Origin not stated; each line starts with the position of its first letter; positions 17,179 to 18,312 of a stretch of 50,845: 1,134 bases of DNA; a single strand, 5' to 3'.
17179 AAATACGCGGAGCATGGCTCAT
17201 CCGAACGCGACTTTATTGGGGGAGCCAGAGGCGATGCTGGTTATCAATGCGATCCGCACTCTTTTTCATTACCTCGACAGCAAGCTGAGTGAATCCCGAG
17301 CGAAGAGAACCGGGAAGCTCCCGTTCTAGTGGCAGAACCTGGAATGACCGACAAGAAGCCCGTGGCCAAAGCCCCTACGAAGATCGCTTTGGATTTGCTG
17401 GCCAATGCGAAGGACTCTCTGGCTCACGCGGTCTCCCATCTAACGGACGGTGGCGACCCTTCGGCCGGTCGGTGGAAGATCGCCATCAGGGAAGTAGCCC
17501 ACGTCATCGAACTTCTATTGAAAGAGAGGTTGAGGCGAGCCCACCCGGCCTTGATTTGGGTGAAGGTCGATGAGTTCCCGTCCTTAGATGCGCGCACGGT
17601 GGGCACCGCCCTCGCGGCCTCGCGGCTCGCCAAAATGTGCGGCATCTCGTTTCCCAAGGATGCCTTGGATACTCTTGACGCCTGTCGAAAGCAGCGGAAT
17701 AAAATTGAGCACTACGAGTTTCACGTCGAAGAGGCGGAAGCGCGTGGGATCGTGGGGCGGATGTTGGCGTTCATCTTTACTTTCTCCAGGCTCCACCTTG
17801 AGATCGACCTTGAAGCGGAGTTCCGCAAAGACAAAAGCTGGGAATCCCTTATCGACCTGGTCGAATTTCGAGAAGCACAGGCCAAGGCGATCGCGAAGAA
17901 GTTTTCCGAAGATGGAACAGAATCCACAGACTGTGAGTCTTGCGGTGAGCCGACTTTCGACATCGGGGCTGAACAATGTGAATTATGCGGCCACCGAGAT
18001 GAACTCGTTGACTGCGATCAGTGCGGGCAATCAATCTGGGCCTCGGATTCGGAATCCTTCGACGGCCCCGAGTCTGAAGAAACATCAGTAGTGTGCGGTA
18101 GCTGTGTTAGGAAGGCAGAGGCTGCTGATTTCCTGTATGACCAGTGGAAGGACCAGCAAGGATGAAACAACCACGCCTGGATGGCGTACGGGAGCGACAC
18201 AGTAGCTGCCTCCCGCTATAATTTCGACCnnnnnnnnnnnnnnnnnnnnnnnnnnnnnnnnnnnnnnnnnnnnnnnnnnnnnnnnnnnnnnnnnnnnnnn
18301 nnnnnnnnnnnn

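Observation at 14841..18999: Six-gene cargo operon with a 2-TM membrane protein, two small acidic proteins and three different HEPN (Rx4-6H) proteins: candidate undescribed defence or abortive-infection system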

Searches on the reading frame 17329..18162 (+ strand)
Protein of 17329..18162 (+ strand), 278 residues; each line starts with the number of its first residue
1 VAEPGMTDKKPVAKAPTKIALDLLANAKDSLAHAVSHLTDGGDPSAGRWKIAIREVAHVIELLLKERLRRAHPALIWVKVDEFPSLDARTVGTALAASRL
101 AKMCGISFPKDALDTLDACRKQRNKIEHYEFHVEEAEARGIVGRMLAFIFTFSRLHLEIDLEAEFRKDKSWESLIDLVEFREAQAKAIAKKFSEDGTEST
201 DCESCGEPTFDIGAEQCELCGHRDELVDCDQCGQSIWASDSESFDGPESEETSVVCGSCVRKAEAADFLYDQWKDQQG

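Call 4: search_protein_families(library=pfam, proteins=[window:17329-18162:+], max_evalue=1)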
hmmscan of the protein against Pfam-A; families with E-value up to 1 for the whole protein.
window:17329-18162:+ (278 aa): 3 families
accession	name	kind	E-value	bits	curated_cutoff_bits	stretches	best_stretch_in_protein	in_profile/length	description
PF12773.13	DZR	-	0.052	14.2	27.3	1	202-236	1-34/45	Double zinc ribbon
PF01907.25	Ribosomal_L37e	-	0.1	13.1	27.6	1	200-224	16-40/53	Ribosomal protein L37e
PF24844.1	PolC_DP2_central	-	0.4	10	24.3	1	204-235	325-356/372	DNA polymerase II large subunit DP2, central domain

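Call 5: search_protein_families(library=padloc, proteins=[window:17329-18162:+], max_evalue=1)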
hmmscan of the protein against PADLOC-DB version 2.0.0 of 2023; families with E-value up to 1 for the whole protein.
window:17329-18162:+ (278 aa): 5 families
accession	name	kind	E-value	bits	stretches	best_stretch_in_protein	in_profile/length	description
PDLC05059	PDC-S64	-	3.1e-28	96.7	1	20-235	3-226/339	-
PDLC01688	DUF3644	-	3.8e-09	34.8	1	19-140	6-124/149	DUF3644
PDLC04162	HEC-08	-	2.1e-08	31.7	1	11-270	7-278/358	-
PDLC05058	PDC-S64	-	0.028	12.1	1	114-184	110-182/305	-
PDLC01582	Cas8b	-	0.029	11.7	1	210-266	80-137/401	CAS-I-B; effector_LS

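Call 6: search_protein_families(library=ncbifam, proteins=[window:17329-18162:+], max_evalue=1)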
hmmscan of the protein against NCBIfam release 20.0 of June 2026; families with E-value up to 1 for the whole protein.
window:17329-18162:+ (278 aa): 3 families
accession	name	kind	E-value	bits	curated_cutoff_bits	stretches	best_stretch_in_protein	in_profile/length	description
NF003214.0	PRK04179.1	equivalog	0.12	12.3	71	1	200-222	18-40/62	50S ribosomal protein L37e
NF011302.0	PRK14714.1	equivalog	0.25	8.7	1791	1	199-252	680-731/1350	DNA-directed DNA polymerase II large subunit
NF003103.0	PRK04023.1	equivalog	0.64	7.5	1269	1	195-243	626-672/1125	DNA polymerase II large subunit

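Call 9: search_protein_families(library=phrogs, proteins=[window:17329-18162:+], max_evalue=0.1)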
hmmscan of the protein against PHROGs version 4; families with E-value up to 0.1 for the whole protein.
window:17329-18162:+ (278 aa): 3 families
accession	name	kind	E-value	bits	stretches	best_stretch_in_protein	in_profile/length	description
phrog_20824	-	unknown function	8.8e-06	25.9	0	111-187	131-209/311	-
phrog_22563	-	unknown function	0.00022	21.9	0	20-67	19-66/179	-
phrog_4736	-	other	0.054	13.9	1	176-263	399-480/498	L-glutamine-D-fructose-6-phosphate aminotransferase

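Call 24: find_homologous_proteins(query=window:17329-18162:+)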
Query window:17329-18162:+ (278 aa): 341 proteins with E <= 0.001 among 2771 candidates; the best 120 are listed.
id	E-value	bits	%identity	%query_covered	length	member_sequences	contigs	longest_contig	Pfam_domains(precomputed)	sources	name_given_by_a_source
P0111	7.8e-168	575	94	96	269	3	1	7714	-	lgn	-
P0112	5.1e-132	458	84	87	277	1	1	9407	-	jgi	-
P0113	2.0e-127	443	74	95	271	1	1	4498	-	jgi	jgi:hypothetical protein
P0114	2.8e-119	416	69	96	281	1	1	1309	-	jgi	jgi:hypothetical protein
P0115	7.5e-119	414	70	94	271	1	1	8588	-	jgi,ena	-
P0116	2.0e-101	357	60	92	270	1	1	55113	-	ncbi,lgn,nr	ncbi:MAG: hypothetical protein HY927_06115 [Elusimicrobia bacterium]|nr:hypothetical protein [Elusim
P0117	1.0e-95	339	57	92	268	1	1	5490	-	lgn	-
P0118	7.1e-92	326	57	92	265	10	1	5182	-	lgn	-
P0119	4.0e-89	317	55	95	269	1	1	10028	-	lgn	-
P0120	2.0e-84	302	52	95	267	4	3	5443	-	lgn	-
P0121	1.2e-83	299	51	95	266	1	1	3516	-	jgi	-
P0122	1.7e-79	285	52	93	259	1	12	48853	-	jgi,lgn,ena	-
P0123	1.2e-76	276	49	92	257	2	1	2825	-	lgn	-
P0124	1.5e-76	276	51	90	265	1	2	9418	-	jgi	-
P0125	3.3e-76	275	48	93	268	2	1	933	-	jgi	-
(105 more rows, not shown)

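Call 26: find_related_loci(query=A2, collection=metagenome_contigs, flank=7000)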
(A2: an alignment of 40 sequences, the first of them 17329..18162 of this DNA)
Query A2 (278 aa) in metagenome_contigs; peptide patterns used: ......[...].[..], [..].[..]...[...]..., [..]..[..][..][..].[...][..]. (x = any residue, [..] = any of these).
600 stretches matched a pattern (row limit reached: there are more); 214 encode a relative of the query (tblastn E <= 1e-3); the best 80 are kept; 80 distinct loci.
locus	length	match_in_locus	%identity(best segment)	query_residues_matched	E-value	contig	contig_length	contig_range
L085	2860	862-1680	95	4-278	0e+0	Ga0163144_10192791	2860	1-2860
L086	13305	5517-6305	53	16-278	9e-93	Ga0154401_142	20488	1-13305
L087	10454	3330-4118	53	16-278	9e-93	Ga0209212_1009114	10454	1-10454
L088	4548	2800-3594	51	18-278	8e-84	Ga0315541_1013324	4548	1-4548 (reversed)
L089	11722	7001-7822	46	10-275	1e-79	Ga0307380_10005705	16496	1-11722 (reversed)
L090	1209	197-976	46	21-273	1e-82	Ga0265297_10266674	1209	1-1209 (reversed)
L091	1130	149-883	50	18-264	5e-83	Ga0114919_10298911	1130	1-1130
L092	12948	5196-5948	45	18-262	1e-76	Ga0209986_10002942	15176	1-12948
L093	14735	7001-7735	47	18-265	3e-76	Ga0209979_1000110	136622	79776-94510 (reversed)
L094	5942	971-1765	45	1-271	3e-76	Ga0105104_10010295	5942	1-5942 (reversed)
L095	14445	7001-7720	46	18-257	2e-72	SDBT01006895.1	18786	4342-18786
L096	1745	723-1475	45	18-260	1e-74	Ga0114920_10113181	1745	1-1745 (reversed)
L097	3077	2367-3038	49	17-242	2e-71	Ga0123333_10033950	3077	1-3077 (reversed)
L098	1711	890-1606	48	5-243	1e-72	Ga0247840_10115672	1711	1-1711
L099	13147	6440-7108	48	17-239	2e-69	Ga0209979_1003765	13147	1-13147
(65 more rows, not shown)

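Call 29: search_solved_structures(query=A2, max_evalue=1)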
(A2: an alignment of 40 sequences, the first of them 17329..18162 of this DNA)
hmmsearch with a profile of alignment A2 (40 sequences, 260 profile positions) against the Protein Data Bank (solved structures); distinct sequences matched with E-value up to 1: 71 (the best 60 are shown).
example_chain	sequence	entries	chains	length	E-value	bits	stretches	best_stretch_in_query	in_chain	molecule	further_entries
5xy3_j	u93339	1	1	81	0.0019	20.5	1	183-224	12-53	Ribosomal protein L37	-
9eho_j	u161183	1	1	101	0.0034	19.7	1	182-217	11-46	Ribosomal protein L37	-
8esq_j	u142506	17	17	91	0.0034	19.7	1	182-217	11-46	60S ribosomal protein L37-B | Large ribosomal subunit protein eL37B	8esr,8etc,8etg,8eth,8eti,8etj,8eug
9l94_S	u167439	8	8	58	0.0037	19.6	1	180-219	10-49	Large ribosomal subunit protein eL37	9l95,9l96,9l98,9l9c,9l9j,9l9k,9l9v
9bh5_Cj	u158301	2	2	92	0.0038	19.5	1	183-217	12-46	Ribosomal protein L37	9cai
4v7h_BY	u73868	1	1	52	0.0042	19.4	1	182-215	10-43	60S ribosomal protein L37(A)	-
8c3a_AK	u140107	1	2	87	0.0047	19.2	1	182-217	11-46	60S ribosomal protein L37-B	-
7qca_LJJ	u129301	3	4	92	0.0049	19.2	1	181-237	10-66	eL37 LJJ | eL37 | 60S ribosomal protein L37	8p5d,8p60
7pzy_AK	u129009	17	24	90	0.0051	19.1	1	182-217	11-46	Ribosomal protein L37 | 60S ribosomal protein L37-B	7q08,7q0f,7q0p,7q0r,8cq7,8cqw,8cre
6tb3_AF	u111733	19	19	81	0.0068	18.7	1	182-217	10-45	60S ribosomal protein L37-A | Large ribosomal subunit protein eL37A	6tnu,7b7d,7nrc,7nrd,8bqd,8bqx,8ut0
6i7o_AF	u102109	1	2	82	0.007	18.7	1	182-217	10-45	60S ribosomal protein L37-A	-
5ndg_O7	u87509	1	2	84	0.0074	18.6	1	182-217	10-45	60S ribosomal protein L37-A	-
6woo_j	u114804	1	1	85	0.0075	18.6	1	182-217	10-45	eL37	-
6t4q_Lj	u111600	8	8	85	0.0075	18.6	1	182-217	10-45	60S ribosomal protein L37-A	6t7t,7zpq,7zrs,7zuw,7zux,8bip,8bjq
8bn3_O7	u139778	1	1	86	0.0077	18.5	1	182-217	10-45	Large ribosomal subunit protein eL37A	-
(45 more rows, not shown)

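Call 37: find_encoding_contigs(protein=P0112, flank=8000, max_places=2)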
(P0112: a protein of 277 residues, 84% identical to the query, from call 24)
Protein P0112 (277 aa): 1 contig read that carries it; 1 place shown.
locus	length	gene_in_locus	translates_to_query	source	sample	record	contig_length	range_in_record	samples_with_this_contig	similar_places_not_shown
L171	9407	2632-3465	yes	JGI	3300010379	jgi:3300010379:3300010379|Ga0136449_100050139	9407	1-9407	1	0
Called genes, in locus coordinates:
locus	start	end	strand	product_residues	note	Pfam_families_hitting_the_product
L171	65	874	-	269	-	-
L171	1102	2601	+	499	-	PF12796:Ank_2, PF13637:Ank_4 (weak), PF13857:Ank_5 (weak), PF00023:Ank, PF13637:Ank_4, PF12796:Ank_2, PF13637:Ank_4, PF00656:Peptidase_C14, +5 more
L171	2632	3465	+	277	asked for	-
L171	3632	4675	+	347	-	PF02463:SMC_N (weak), PF11398:DUF2813 (faint), PF13175:AAA_15, PF13476:AAA_23, PF13304:AAA_21 (weak)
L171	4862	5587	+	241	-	PF20469:OLD-like_TOPRIM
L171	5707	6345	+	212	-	PF13411:MerR_1 (faint)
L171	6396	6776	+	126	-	-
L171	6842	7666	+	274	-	-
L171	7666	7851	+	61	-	-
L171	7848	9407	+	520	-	?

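Call 38: find_encoding_contigs(protein=P0115, flank=8000, max_places=2)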
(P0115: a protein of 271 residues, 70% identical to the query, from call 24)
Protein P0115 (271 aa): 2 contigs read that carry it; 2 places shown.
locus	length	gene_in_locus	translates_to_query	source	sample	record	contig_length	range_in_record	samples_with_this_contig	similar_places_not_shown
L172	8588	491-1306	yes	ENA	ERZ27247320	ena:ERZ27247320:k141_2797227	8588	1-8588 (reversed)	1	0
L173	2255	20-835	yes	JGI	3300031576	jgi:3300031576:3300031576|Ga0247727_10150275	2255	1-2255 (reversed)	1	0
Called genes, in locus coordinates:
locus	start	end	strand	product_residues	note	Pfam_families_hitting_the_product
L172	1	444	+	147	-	?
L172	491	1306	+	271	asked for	-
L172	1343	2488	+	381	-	PF09382:RQC, PF00570:HRDC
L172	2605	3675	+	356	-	-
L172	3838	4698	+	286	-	-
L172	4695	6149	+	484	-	-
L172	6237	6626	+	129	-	-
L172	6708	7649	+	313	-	-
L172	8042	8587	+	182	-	?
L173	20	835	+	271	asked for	-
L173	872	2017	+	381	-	PF09382:RQC, PF00570:HRDC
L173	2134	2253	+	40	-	?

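Call 39: find_encoding_contigs(protein=P0116, flank=8000, max_places=2)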
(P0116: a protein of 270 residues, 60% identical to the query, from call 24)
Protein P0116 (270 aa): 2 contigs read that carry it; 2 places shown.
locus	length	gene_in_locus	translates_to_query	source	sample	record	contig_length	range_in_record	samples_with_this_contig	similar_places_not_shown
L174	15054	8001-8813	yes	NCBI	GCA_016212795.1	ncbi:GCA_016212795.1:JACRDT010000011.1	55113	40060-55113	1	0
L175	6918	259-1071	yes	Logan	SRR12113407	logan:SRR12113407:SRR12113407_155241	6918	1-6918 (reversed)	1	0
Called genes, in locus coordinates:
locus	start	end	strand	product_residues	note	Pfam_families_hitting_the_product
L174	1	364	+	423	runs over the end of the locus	-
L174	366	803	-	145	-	PF19335:HMBD (weak)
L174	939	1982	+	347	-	PF03130:HEAT_PBS (faint), PF13646:HEAT_2 (weak), PF02985:HEAT (faint), PF13646:HEAT_2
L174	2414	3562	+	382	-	PF06114:Peptidase_M78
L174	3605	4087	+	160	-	PF14367:DUF4411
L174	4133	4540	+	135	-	PF15891:Nuc_deoxyri_tr2 (weak), PF05014:Nuc_deoxyrib_tr (weak)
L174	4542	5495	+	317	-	PF01844:HNH (faint)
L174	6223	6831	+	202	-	-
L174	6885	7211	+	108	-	-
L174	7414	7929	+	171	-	-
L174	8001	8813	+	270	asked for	-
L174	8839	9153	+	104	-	-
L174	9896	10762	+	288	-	-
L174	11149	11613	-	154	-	-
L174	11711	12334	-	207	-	-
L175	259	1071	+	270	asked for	-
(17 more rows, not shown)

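Call 72: search_protein_families(library=padloc, proteins=[L001:296-3058:+, L001:3064-4833:+, L001:6514-6747:+, L171:1102-2598:+, L171:3632-4672:+, L171:4862-5584:+], max_evalue=0.001)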
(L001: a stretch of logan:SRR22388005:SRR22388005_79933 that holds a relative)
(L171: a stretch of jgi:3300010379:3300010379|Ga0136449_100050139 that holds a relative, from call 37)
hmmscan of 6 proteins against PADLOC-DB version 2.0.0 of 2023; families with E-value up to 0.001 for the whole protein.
L001:296-3058:+ (921 aa): 34 families (the best 25 are shown)
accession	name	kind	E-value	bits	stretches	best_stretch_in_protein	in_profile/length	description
PDLC04891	PDC-S06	-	4.8e-172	572.4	1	17-878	5-855/858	-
PDLC04893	PDC-S06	-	5.5e-156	519.3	1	27-878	16-858/862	-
PDLC04888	PDC-S06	-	2.7e-66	222.3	1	83-876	75-849/851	-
PDLC04892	PDC-S06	-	9.3e-59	197.5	1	79-719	60-682/843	-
PDLC03859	LmuB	-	2.3e-16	58.1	1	230-715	204-586/611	-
PDLC04895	PDC-S06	-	1.7e-13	48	1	644-710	557-628/784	-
PDLC04887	PDC-S06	-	1.2e-10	38.7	1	405-715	297-620/790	-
PDLC04135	mad3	-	3.8e-10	37.9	1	570-715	195-327/374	mads_3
PDLC04886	PDC-S06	-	6.7e-10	36.4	1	649-725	499-586/727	-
PDLC04894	PDC-S06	-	6.7e-10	36.1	1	648-719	503-578/740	-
PDLC04898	PDC-S06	-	3.4e-08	30.3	1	405-715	287-611/752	-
PDLC04890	PDC-S06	-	8.5e-08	29.2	1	647-724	495-586/732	-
PDLC02360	PrrC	-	1.2e-07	29.1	1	669-726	168-229/372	PrrC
PDLC04896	PDC-S06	-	2.7e-07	27.6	1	647-721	497-575/732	-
PDLC04889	PDC-S06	-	3.3e-07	27.2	1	643-712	412-483/693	-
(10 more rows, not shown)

L001:3064-4833:+ (590 aa): 34 families (the best 25 are shown)
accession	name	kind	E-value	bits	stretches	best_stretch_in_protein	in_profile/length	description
PDLC04138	mad6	-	5.1e-33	112.9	1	211-460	47-255/659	mads_6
PDLC04042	PD-T4-6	-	7.8e-32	109.1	1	280-459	30-210/292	-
PDLC04047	PD-T4-6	-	1.6e-27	94.5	1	285-459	37-210/327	-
PDLC04054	PD-T4-6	-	8.9e-26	89.1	1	288-459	39-211/347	-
PDLC04053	PD-T4-6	-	4.2e-25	86.9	1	288-459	38-209/311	-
PDLC04049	PD-T4-6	-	2.4e-23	80.7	1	282-418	35-179/442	-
PDLC04048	PD-T4-6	-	2.2e-22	77.9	1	299-459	50-210/354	-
PDLC04043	PD-T4-6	-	2.9e-22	77.4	1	288-459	44-215/452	-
PDLC04060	PD-T4-6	-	5.5e-22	76.3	1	289-458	38-206/486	-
PDLC03920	MkoA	-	8.3e-22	75.3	1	280-522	28-284/1112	-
PDLC04061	PD-T4-6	-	2e-21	75.1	1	286-458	43-220/510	-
PDLC04059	PD-T4-6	-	7.8e-21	72.6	1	282-463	29-218/433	-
PDLC01088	C3a189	-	1.7e-20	71.2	1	283-459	21-206/840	kinase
PDLC04044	PD-T4-6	-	3.8e-20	70.3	1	286-462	61-240/372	-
PDLC04058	PD-T4-6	-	4.3e-20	70.2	1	281-423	33-184/460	-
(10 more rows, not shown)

L001:6514-6747:+ (78 aa): 0 families

L171:1102-2598:+ (499 aa): 4 families
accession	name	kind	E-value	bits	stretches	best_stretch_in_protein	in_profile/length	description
PDLC04783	PDC-M72A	-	1.4e-26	91.7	1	32-170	237-374/392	-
PDLC02987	caspase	-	3.2e-20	70.8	1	253-481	1-195/453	-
PDLC02908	Ankyrin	-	3.3e-11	40.2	2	98-180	743-824/880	-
PDLC02203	MzaA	-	2.4e-06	24.1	1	45-113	31-95/683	-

L171:3632-4672:+ (347 aa): 84 families (the best 25 are shown)
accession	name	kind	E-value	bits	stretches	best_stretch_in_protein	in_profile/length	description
PDLC02979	AriA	-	5e-23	80.5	2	1-70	1-58/373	-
PDLC02358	Old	-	1.8e-20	71.3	2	1-81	2-79/578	Old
PDLC00073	GajA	-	8.4e-15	52.7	1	1-88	1-94/589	AAA ATPase domain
PDLC00070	GajA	-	4.7e-14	49.9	2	1-51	1-51/596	AAA ATPase domain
PDLC00090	GajA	-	1.5e-12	45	1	1-59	1-64/659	AAA ATPase domain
PDLC00091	GajA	-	2.5e-12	44.4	1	1-88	1-99/627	AAA ATPase domain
PDLC00096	GajA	-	2.8e-12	44.2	1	1-87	1-97/630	AAA ATPase domain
PDLC04178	HEC-01A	-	3.7e-12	44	1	2-53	8-59/399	-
PDLC00278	PtuA1|PtuA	-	6.6e-12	43.4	1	1-125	1-131/436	AAA ATPase domain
PDLC04393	PDC-M07A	-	6.3e-11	39.9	1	3-85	2-84/435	-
PDLC04135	mad3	-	9.6e-11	39.8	1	2-112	1-112/374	mads_3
PDLC03878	NsnB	-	1.5e-10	39.3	1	3-85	2-85/345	-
PDLC00067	GajA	-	2.2e-10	37.7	1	2-62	4-64/604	AAA ATPase domain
PDLC04389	PDC-M07A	-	4e-10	37.3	1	2-83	5-86/443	-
PDLC00099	GajA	-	5.7e-10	36.8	1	1-85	1-94/626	AAA ATPase domain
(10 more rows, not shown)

L171:4862-5584:+ (241 aa): 35 families (the best 25 are shown)
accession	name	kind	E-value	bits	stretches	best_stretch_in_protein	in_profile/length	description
PDLC00085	GajA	-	4.9e-16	56.6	1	46-121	374-449/580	AAA ATPase domain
PDLC00070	GajA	-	1.8e-13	48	1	33-162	370-494/596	AAA ATPase domain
PDLC02358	Old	-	8.1e-12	42.7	1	12-120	345-455/578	Old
PDLC00071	GajA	-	6.5e-10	36.4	1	34-139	356-465/588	AAA ATPase domain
PDLC00067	GajA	-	1e-09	35.5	1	15-159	363-504/604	AAA ATPase domain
PDLC00062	GajA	-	1.3e-09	35.1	1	10-116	432-531/639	AAA ATPase domain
PDLC00086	GajA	-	1.6e-08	31.9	1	34-182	378-525/600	AAA ATPase domain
PDLC00065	GajA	-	1.9e-08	31.6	1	21-127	414-521/670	AAA ATPase domain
PDLC00096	GajA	-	7.5e-08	29.5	1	37-125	373-467/630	AAA ATPase domain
PDLC00064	GajA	-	1e-07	29.3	1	35-147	207-316/464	AAA ATPase domain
PDLC00066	GajA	-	1.2e-07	28.8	1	31-136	352-457/567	AAA ATPase domain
PDLC00090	GajA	-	1.5e-07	28.5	1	48-139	413-503/659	AAA ATPase domain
PDLC00099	GajA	-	1.6e-07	28.7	1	45-121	387-468/626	AAA ATPase domain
PDLC00074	GajA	-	2.6e-07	27.8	1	46-118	207-278/480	AAA ATPase domain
PDLC00075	GajA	-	4.5e-07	26.8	1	48-117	354-425/536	AAA ATPase domain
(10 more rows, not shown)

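Call 89: search_protein_families(library=padloc, alignment_id=A2, max_evalue=0.00001)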
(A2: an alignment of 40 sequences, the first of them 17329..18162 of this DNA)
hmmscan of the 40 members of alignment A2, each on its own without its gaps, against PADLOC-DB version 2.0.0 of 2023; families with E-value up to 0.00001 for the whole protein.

A. member 1, window:17329-18162:+ (278 aa): 3 families
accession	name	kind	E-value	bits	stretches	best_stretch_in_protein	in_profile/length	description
PDLC05059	PDC-S64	-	3.1e-28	96.7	1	20-235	3-226/339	-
PDLC01688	DUF3644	-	3.8e-09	34.8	1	19-140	6-124/149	DUF3644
PDLC04162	HEC-08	-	2.1e-08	31.7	1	11-270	7-278/358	-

B. families by the number of members that match (of 40 scanned): 6 families
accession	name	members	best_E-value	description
PDLC05059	PDC-S64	40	6e-31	-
PDLC01688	DUF3644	34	5.2e-12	DUF3644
PDLC04162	HEC-08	16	2.4e-09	-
PDLC05058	PDC-S64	2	4.9e-06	-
PDLC04951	PDC-S19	1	1e-06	-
PDLC04947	PDC-S19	1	1.7e-06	-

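Call 92: search_dna_similar(query=window:17329-18162:+, collection=plasmids, mode=protein, max_rows=15, max_evalue=0.001)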
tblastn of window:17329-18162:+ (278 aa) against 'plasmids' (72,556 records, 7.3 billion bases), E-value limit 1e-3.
Records with a match: 22; places in all: 22; records where one place covers at least 80% of the query: 7.
Best place of each record, by identity: <60% 22.
By first word of the organism name: Streptomyces 17; Escherichia 2; Serratia 1; Geminocystis 1; Bacillus 1.
By predicted mobility (MOB-suite, as given by PLSDB): non-mobilizable 13; mobilizable 7; conjugative 2.
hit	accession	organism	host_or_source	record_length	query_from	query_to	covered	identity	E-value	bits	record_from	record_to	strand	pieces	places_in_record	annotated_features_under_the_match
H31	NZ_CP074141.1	Serratia sp. JSRIV004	river water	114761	21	278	93%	30.3%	3e-18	92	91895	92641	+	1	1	hypothetical protein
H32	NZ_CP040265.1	Escherichia coli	Bivalve mollusk,Whole organism,marine ...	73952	21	278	93%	28.9%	1e-16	87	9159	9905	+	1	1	hypothetical protein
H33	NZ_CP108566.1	Streptomyces sp. NBC_01201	-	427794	26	260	85%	27.2%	8e-5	51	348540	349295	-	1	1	hypothetical protein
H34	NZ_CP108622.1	Streptomyces xanthophaeus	-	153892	26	259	84%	26.5%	9e-6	54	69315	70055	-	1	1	hypothetical protein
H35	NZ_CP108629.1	Streptomyces xanthophaeus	-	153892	26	259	84%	26.5%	9e-6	54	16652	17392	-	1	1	hypothetical protein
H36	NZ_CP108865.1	Streptomyces virginiae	-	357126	16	256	87%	23.8%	5e-5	52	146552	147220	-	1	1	hypothetical protein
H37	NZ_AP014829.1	Geminocystis sp. NIES-3709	-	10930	21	242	80%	25.8%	1e-4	50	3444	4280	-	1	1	hypothetical protein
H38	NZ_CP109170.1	Streptomyces sp. NBC_01724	-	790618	5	221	78%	26.3%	7e-5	51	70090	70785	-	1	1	hypothetical protein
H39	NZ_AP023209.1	Escherichia coli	Homo sapiens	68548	21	233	77%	24.9%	3e-7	59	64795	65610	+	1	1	hypothetical protein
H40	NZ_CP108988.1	Streptomyces sp. NBC_00723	-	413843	12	235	81%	23.5%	2e-4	50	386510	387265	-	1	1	hypothetical protein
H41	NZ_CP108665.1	Streptomyces globisporus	-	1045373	24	207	66%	28.2%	1e-12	75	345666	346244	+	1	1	record has no annotation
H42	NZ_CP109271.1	Streptomyces albidoflavus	-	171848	5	222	78%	23.2%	6e-6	55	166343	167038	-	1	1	hypothetical protein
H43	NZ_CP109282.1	Streptomyces albidoflavus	-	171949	5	222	78%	23.2%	6e-6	55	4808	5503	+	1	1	hypothetical protein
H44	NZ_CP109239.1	Streptomyces albidoflavus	-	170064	5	222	78%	22.8%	3e-5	53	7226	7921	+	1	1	hypothetical protein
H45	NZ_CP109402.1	Streptomyces anulatus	-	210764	11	205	70%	24.6%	2e-5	53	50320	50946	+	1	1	serine/arginine repetitive matrix protein 1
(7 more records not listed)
